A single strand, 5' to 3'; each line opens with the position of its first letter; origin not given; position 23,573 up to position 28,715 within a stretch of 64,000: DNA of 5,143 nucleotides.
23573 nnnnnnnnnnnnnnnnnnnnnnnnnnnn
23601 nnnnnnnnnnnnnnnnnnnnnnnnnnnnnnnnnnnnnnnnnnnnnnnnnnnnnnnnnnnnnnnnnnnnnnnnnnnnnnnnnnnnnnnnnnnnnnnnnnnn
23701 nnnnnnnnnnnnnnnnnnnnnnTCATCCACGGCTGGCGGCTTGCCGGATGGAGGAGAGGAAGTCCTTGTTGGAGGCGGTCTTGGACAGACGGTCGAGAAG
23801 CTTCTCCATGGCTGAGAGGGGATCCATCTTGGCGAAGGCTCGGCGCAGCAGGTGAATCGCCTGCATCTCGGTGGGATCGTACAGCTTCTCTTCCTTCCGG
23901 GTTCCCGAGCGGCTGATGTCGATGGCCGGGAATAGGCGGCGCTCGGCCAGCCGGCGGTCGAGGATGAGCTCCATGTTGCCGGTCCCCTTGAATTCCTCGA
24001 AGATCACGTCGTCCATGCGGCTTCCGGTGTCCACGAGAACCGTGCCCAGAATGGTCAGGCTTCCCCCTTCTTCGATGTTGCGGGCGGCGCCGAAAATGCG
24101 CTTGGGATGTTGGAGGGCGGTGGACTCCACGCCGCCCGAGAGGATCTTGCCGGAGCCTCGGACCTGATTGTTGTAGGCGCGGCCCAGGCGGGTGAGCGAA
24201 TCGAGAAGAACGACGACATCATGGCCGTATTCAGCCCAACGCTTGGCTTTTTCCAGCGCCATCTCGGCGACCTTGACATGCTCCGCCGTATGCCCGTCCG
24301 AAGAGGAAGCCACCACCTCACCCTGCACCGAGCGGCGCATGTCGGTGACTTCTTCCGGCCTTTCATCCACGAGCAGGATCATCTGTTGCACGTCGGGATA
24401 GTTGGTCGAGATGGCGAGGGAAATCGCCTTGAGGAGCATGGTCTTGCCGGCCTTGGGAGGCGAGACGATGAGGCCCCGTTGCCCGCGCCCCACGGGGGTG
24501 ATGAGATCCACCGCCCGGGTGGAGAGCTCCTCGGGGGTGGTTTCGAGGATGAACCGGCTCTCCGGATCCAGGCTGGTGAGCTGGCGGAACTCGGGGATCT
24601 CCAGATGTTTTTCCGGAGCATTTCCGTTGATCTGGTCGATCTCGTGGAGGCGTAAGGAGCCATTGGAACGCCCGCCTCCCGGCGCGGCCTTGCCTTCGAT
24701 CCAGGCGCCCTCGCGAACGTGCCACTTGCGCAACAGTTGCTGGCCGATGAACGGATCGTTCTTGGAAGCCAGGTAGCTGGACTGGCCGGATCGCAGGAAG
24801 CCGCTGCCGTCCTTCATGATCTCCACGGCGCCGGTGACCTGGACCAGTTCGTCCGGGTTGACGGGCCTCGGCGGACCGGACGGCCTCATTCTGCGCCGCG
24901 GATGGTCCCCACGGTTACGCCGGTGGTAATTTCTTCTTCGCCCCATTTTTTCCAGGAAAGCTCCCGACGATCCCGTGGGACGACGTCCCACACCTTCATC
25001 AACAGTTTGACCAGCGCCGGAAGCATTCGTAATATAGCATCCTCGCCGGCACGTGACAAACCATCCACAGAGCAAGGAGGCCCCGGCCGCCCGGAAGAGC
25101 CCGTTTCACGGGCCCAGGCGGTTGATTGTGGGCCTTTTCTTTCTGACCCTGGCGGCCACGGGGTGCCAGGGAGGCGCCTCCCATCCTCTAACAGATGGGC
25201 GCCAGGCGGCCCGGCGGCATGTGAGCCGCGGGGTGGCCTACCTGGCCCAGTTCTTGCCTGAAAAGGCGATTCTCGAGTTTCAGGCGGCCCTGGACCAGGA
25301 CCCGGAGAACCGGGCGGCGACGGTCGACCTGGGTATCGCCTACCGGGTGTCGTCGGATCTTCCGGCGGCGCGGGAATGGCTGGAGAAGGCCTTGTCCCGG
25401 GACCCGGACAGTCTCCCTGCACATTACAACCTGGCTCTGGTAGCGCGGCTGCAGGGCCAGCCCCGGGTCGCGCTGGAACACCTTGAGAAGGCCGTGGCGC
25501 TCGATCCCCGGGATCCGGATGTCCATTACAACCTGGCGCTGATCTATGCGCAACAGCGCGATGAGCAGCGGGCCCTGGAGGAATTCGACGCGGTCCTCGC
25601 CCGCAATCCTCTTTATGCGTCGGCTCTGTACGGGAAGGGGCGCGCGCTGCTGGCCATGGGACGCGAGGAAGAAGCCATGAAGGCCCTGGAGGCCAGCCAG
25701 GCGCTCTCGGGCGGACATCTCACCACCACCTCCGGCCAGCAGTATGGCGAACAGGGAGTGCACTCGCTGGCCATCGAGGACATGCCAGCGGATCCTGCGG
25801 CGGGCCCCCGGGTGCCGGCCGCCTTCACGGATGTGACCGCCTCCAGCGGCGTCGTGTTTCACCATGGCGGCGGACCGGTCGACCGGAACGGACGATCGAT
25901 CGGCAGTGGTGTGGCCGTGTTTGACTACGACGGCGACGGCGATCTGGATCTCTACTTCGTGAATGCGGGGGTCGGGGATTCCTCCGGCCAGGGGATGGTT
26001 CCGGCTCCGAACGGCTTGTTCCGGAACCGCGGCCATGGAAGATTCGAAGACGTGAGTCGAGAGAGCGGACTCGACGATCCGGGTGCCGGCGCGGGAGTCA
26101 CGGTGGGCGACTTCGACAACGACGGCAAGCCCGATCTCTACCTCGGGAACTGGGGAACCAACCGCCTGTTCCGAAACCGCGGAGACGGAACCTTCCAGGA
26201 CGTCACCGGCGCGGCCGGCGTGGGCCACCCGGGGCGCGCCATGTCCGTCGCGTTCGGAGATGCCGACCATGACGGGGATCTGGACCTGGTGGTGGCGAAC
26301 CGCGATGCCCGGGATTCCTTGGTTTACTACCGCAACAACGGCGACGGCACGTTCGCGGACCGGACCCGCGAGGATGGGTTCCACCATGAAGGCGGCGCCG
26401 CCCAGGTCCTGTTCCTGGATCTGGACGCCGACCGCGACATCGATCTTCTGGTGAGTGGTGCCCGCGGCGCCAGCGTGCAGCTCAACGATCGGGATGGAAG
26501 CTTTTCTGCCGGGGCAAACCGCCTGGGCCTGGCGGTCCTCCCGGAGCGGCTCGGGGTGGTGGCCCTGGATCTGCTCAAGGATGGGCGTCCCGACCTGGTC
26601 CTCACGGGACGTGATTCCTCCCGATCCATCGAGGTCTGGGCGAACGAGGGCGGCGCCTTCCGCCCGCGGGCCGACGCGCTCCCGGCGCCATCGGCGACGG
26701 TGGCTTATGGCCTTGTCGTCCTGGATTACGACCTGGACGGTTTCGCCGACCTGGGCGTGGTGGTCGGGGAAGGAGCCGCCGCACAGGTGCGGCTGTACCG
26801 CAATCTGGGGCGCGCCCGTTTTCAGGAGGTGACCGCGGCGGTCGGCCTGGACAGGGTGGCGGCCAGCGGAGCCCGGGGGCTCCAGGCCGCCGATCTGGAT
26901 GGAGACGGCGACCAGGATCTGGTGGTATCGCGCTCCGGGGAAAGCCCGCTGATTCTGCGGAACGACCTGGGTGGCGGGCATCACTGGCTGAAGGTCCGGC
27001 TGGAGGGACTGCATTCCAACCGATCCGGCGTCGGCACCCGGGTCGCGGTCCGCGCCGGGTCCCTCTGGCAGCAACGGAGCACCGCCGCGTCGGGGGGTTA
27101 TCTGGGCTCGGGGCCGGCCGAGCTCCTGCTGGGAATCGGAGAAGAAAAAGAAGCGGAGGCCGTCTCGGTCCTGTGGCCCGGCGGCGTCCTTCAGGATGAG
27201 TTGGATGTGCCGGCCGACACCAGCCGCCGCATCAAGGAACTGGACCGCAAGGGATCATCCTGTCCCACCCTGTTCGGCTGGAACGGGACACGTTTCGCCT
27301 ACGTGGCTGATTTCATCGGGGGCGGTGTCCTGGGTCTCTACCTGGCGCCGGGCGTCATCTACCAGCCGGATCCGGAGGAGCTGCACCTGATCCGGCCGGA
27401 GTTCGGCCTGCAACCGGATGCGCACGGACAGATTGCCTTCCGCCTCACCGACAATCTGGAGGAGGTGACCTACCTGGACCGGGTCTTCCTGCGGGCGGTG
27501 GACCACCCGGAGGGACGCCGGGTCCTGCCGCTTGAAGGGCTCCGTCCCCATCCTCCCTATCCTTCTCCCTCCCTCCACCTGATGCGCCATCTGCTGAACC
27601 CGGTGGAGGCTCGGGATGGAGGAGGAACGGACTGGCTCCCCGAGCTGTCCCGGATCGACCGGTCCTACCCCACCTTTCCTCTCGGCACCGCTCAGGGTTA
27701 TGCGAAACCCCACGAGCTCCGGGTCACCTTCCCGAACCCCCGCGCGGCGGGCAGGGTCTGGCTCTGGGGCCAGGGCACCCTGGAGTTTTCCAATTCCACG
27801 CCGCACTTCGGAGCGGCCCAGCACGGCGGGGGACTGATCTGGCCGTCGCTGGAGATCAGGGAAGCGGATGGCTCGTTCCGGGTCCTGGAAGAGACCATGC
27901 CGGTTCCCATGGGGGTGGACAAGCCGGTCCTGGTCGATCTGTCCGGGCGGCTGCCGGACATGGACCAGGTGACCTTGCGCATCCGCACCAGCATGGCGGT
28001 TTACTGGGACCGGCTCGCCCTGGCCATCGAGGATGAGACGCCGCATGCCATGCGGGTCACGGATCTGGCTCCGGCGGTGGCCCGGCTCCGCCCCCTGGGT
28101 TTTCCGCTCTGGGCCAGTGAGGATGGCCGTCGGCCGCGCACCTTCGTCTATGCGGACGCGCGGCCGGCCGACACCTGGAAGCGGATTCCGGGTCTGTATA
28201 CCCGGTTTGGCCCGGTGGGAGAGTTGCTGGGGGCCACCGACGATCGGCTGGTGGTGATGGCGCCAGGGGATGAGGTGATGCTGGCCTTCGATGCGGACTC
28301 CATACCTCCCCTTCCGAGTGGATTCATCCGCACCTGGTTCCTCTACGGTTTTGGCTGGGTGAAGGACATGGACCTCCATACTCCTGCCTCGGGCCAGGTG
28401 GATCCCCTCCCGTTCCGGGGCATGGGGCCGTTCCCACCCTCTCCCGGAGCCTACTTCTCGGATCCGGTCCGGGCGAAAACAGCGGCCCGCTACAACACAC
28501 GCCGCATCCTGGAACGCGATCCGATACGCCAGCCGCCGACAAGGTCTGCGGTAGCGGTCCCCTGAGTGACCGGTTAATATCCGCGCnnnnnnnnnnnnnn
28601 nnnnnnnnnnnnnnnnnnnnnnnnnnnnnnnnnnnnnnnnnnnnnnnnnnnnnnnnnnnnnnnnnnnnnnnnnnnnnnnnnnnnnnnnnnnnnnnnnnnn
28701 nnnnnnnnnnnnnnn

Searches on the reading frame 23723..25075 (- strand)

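Call 44: search_protein_families(library=pfam, proteins=[window:23723-25075:-], max_evalue=0.001)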
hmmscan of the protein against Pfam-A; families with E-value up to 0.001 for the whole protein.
window:23723-25075:- (450 aa): 2 families
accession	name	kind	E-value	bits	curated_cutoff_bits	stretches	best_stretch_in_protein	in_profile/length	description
PF00006.31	ATP-synt_ab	-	2.1e-25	90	29.5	1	186-390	2-211/213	ATP synthase alpha/beta family, nucleotide-binding domain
PF07497.18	Rho_RNA_bind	-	1.6e-13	50.7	27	1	81-155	2-73/73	Rho termination factor, RNA-binding domain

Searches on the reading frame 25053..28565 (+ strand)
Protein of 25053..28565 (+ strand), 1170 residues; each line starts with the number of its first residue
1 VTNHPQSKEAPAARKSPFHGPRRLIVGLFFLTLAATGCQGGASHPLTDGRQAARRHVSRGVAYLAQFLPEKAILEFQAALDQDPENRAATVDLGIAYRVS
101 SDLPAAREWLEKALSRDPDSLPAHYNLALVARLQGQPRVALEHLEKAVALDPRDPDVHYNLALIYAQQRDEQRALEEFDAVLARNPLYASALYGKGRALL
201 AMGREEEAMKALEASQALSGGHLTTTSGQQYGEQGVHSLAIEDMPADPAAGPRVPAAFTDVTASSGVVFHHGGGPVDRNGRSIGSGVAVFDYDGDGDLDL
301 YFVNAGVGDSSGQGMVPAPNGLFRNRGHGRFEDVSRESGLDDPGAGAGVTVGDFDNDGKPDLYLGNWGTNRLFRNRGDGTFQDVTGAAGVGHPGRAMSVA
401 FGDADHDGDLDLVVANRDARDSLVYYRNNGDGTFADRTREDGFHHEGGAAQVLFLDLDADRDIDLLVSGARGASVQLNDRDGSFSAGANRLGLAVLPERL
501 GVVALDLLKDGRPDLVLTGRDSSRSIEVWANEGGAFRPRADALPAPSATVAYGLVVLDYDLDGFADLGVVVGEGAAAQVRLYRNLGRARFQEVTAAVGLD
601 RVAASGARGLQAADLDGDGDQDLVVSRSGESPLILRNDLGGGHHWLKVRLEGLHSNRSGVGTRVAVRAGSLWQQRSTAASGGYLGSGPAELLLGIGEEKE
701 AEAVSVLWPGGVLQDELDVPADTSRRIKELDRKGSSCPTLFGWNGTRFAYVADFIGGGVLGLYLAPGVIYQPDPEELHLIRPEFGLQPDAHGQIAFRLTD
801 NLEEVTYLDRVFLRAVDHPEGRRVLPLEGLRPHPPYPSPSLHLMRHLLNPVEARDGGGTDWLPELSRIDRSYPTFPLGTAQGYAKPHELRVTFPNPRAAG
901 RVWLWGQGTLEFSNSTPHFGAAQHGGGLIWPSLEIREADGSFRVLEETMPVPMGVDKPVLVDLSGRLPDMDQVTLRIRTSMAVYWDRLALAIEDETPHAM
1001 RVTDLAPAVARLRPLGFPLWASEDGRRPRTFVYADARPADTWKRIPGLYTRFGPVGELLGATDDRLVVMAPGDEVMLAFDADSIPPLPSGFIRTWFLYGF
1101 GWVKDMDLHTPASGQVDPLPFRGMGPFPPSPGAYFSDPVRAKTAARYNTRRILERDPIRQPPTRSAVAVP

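Call 44: search_protein_families(library=pfam, proteins=[window:25053-28565:+], max_evalue=0.001)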
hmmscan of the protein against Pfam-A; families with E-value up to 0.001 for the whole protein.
window:25053-28565:+ (1170 aa): 20 families
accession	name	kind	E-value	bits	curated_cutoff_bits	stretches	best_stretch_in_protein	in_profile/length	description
PF13517.12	FG-GAP_3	-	1.2e-48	163.9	26.9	6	353-414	1-61/61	FG-GAP-like repeat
PF07719.23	TPR_2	-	9.5e-25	85.1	27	2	123-154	3-34/34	Tetratricopeptide repeat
PF00515.34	TPR_1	-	1.3e-21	75.9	27.8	1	123-154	3-34/34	Tetratricopeptide repeat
PF13432.12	TPR_16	-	2.3e-19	69.9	32.7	3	125-180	1-56/65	Tetratricopeptide repeat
PF13431.12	TPR_17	-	1.6e-18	65.8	24.4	1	144-176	2-34/34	Tetratricopeptide repeat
PF14559.12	TPR_19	-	6e-17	62.2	25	3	64-127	2-64/68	Tetratricopeptide repeat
PF13181.12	TPR_8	-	4.7e-16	58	25.7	0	189-218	1-30/34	Tetratricopeptide repeat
PF13414.12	TPR_11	-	7.5e-16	58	26.8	1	140-168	13-41/42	TPR repeat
PF13428.12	TPR_14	-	1.1e-12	47.7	23.5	1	123-163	3-43/44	Tetratricopeptide repeat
PF13424.12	TPR_12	-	2.7e-10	40.7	30.1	1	89-151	5-75/77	Tetratricopeptide repeat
PF07593.17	UnbV_ASPIC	-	4.6e-10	39.7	23.4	1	659-723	1-65/68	ASPIC and UnbV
PF01839.29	FG-GAP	-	1.5e-09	37.9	22.1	1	345-366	1-22/37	FG-GAP repeat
PF12895.13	ANAPC3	-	5.1e-08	33.5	27.2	1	139-214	7-81/82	Anaphase-promoting complex, cyclosome, subunit 3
PF13174.12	TPR_6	-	4.6e-06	27.4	26.3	0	156-186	1-31/33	Tetratricopeptide repeat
PF14561.12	TPR_20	-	1e-05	26.2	25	0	141-186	8-53/90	Tetratricopeptide repeat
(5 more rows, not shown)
